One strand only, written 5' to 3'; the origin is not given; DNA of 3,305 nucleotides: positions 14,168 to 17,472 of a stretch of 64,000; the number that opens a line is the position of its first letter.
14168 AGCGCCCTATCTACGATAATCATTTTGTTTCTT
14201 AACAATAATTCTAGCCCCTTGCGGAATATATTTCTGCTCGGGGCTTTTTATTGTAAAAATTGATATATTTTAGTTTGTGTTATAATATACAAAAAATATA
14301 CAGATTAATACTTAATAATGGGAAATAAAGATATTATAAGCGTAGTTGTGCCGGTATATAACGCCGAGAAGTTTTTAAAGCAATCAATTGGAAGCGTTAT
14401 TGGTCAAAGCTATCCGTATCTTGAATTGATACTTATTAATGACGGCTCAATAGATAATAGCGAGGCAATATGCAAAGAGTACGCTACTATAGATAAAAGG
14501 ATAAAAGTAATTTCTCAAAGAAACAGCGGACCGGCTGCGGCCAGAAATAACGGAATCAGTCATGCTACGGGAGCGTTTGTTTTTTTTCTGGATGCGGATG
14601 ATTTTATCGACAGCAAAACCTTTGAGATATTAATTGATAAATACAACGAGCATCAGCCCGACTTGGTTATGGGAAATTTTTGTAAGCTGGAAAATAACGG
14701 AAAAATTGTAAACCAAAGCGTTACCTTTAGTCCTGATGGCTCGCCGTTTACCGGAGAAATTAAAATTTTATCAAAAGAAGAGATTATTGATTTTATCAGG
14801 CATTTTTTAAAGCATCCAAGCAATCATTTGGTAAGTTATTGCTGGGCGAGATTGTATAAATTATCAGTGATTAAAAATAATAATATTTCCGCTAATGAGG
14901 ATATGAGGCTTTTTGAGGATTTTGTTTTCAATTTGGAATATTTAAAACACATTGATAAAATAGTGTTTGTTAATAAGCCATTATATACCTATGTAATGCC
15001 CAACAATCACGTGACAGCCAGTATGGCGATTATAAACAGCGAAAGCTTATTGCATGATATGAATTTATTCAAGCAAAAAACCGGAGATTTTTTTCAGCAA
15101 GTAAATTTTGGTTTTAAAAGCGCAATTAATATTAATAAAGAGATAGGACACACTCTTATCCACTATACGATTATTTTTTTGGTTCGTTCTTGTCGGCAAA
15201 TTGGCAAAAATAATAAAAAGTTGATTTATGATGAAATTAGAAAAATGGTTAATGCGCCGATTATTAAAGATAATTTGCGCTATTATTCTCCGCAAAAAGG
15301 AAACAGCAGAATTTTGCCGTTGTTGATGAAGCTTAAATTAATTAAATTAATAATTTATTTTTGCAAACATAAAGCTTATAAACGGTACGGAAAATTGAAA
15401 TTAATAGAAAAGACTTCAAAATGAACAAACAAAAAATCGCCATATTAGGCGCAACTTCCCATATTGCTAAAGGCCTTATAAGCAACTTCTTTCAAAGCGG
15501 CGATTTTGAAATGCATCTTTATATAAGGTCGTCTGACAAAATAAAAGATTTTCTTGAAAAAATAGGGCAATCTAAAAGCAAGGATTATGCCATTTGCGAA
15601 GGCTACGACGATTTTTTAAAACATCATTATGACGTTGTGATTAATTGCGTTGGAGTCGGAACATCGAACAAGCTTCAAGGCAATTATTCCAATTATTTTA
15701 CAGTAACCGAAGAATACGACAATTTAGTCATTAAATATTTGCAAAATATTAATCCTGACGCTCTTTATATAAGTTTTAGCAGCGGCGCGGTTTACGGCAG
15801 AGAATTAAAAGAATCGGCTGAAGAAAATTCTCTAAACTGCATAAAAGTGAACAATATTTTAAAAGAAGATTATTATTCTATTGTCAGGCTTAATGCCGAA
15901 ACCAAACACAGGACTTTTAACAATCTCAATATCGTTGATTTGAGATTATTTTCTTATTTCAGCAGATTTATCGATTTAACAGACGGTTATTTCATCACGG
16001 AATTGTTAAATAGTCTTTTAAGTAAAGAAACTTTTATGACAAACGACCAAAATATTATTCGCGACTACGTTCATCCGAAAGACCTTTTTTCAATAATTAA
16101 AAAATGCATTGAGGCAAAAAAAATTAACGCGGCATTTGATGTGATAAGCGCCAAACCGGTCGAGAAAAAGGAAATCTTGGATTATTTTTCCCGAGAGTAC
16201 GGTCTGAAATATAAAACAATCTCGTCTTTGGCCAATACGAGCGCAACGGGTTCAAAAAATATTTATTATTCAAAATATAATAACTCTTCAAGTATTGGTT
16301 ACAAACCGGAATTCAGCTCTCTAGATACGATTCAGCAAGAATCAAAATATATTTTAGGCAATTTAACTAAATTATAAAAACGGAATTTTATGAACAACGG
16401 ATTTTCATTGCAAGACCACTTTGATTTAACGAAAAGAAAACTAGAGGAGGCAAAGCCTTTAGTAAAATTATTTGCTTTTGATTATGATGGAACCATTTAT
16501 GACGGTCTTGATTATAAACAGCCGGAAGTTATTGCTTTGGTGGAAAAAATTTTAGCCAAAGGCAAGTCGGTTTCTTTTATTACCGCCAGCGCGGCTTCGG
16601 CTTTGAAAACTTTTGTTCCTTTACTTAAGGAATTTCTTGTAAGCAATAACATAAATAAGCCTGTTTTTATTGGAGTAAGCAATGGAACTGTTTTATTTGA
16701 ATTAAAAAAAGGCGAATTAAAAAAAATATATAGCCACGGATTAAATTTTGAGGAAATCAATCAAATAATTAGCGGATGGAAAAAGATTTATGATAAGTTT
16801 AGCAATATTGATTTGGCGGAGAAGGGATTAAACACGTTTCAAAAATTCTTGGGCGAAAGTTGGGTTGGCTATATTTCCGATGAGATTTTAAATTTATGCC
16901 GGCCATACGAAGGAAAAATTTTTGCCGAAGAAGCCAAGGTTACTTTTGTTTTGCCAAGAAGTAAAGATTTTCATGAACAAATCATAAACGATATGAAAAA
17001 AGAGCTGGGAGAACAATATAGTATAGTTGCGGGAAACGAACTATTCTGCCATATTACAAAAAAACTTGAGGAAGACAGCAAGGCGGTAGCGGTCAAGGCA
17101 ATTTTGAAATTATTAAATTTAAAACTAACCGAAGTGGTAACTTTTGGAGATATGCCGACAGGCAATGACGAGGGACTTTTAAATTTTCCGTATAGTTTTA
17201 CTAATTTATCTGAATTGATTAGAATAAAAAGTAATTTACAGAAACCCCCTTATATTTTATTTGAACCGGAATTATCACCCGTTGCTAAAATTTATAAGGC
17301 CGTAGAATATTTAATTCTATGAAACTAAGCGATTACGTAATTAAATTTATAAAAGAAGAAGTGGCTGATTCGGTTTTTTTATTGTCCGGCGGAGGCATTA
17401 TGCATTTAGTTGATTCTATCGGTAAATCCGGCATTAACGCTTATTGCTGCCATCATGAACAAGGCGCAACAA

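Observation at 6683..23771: Nucleotide-sugar tailoring block with four radical-SAM enzymes does not match a pathway I can name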

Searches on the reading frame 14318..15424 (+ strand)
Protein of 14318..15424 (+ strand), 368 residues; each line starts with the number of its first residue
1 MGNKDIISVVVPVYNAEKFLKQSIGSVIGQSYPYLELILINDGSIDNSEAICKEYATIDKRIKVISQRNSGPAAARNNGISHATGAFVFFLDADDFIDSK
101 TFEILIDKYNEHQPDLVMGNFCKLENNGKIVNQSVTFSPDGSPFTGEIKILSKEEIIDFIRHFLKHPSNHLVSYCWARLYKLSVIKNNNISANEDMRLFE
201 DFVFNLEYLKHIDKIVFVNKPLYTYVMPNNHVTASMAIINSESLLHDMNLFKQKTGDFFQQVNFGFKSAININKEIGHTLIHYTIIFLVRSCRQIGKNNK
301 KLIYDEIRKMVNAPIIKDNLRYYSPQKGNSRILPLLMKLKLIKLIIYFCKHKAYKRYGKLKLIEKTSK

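Call 3: search_protein_families(library=pfam, proteins=[window:14318-15424:+], max_evalue=0.01)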
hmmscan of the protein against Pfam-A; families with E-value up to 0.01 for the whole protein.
window:14318-15424:+ (368 aa): 4 families
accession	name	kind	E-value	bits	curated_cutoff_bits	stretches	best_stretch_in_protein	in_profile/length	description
PF00535.33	Glycos_transf_2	-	9.8e-37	126.9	23.3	1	8-126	1-120/168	Glycosyl transferase family 2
PF10111.15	Glyco_tranf_2_2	-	3.8e-13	50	27.3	1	8-105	1-102/276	Glycosyltransferase like family 2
PF13641.12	Glyco_tranf_2_3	-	2.1e-10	41.4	27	1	7-108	3-110/230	Glycosyltransferase like family 2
PF13704.12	Glyco_tranf_2_4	-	0.0018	19.1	27.5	1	36-101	21-88/98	Glycosyl transferase family 2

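Call 5: search_protein_families(library=ncbifam, proteins=[window:14318-15424:+], max_evalue=0.001)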
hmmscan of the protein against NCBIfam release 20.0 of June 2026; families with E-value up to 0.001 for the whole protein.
window:14318-15424:+ (368 aa): 22 families
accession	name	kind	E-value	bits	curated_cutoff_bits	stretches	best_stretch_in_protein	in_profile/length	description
NF007482.0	PRK10073.1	equivalog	2.7e-36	125.2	423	1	3-306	4-293/334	glycosyltransferase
NF047683.1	TeichurnBiosyTuaG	equivalog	4e-26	92.2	400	1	3-136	4-138/252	teichuronic acid biosynthesis protein TuaG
NF050050.1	ProtGlycPglI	equivalog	1.2e-22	80.7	500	1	6-133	3-130/306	GalNAc(5)-diNAcBac-PP-undecaprenol beta-1,3-glucosyltransferase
TIGR03937.1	PgaC_IcaA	equivalog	5.8e-22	78.2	422.3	1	4-112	44-153/407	poly-beta-1,6-N-acetyl-D-glucosamine synthase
NF041875.1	EPS_EpsD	equivalog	1.1e-18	67.8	370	1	7-119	1-114/325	exopolysaccharide biosynthesis glycosyltransferase EpsD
NF053739.1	GlytfEpsEBac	equivalog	1.8e-15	56.7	450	1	7-119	3-117/265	glycosyltransferase EpsE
NF041394.1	GtaseAglG_Halo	equivalog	3.4e-14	52.8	440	1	7-117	3-115/304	glucosyl-dolichyl phosphate glucuronosyltransferase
TIGR03965.1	mycofact_glyco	equivalog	1e-13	51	280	1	5-124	74-194/467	mycofactocin biosynthesis glycosyltransferase MftF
TIGR04283.1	glyco_like_mftF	equivalog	1.3e-12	47.8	182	1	7-128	1-115/221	TIGR04283 family arsenosugar biosynthesis glycosyltransferase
TIGR03111.1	glyc2_xrt_Gpos1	hypoth_equivalog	7.5e-12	44.8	363.95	1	6-112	50-159/439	TIGR03111 family XrtG-associated glycosyltransferase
NF038299.1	EPS_HpsN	equivalog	5.4e-11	42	425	1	6-112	2-109/317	hormogonium polysaccharide biosynthesis glycosyltransferase HpsN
NF047588.1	GlcsyltransPgfSStrep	equivalog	1.5e-10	40.8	500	1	7-117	3-117/308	glycosyltransferase PgfS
NF007453.0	PRK10018.1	equivalog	3.3e-10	40.1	382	1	3-146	4-142/280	colanic acid biosynthesis glycosyltransferase WcaA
TIGR04017.1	WcaA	equivalog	4.6e-10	39.6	495.75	1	3-146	3-141/279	colanic acid biosynthesis glycosyltransferase WcaA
NF007986.1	PRK10714.1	equivalog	8.9e-10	38.1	529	1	7-99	8-105/316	undecaprenyl-phosphate 4-deoxy-4-formamido-L-arabinose transferase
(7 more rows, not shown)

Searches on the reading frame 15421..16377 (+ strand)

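Call 3: search_protein_families(library=pfam, proteins=[window:15421-16377:+], max_evalue=0.01)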
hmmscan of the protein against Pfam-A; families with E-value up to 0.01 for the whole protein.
window:15421-16377:+ (318 aa): 1 family
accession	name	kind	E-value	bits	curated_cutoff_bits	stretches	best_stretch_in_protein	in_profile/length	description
PF01370.27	Epimerase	-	2.5e-09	37.3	20.9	1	7-232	2-227/240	NAD dependent epimerase/dehydratase family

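Call 5: search_protein_families(library=ncbifam, proteins=[window:15421-16377:+], max_evalue=0.001)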
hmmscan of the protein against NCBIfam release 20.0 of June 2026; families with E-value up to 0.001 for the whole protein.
window:15421-16377:+ (318 aa): 2 families
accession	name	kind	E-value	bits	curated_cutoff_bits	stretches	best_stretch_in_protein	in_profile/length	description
TIGR01777.1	yfcH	hypoth_equivalog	9.9e-05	22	207.35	1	6-261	1-242/292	TIGR01777 family oxidoreductase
TIGR00507.1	aroE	equivalog_domain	0.00054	19.2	200.2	1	2-86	116-195/270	shikimate dehydrogenase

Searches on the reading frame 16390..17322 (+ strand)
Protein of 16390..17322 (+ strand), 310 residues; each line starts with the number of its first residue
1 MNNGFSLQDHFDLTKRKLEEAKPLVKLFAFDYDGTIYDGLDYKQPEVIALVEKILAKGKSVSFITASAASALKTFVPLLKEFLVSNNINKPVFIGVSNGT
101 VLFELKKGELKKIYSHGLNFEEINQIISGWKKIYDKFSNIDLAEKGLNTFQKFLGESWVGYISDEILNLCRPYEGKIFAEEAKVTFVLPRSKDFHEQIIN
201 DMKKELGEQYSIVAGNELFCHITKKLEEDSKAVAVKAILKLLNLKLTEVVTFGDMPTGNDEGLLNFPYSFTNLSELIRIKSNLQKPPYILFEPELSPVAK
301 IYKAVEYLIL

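Call 3: search_protein_families(library=pfam, proteins=[window:16390-17322:+], max_evalue=0.01)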
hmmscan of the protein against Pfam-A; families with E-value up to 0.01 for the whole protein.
window:16390-17322:+ (310 aa): 2 families
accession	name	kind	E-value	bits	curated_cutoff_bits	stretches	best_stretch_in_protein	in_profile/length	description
PF08282.18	Hydrolase_3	-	1.3e-10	41.9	20.9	1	28-256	1-213/255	haloacid dehalogenase-like hydrolase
PF00702.32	Hydrolase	-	0.00093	20.1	26.4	0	25-65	1-47/191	haloacid dehalogenase-like hydrolase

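Call 5: search_protein_families(library=ncbifam, proteins=[window:16390-17322:+], max_evalue=0.001)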
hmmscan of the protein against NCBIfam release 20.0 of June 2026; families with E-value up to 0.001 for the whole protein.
window:16390-17322:+ (310 aa): 5 families
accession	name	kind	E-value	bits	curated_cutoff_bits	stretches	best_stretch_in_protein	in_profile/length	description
TIGR00099.1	Cof-subfamily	subfamily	2.1e-11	43.9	137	1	27-255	1-213/256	Cof-type HAD-IIB family hydrolase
TIGR01484.1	HAD-SF-IIB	subfamily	7.8e-10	39.2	41.8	1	27-266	1-214/221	HAD-IIB family hydrolase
NF045966.1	YcsE_rel_Pase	equivalog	1.8e-09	37.5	220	1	25-260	2-219/265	YcsE-related riboflavin metabolism phosphatase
NF007806.0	PRK10513.1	equivalog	4.7e-05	22.9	273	1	25-266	3-230/270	sugar-phosphatase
TIGR01487.1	Pglycolate_arch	equivalog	5.8e-05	23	122.75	0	26-110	2-78/215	phosphoglycolate phosphatase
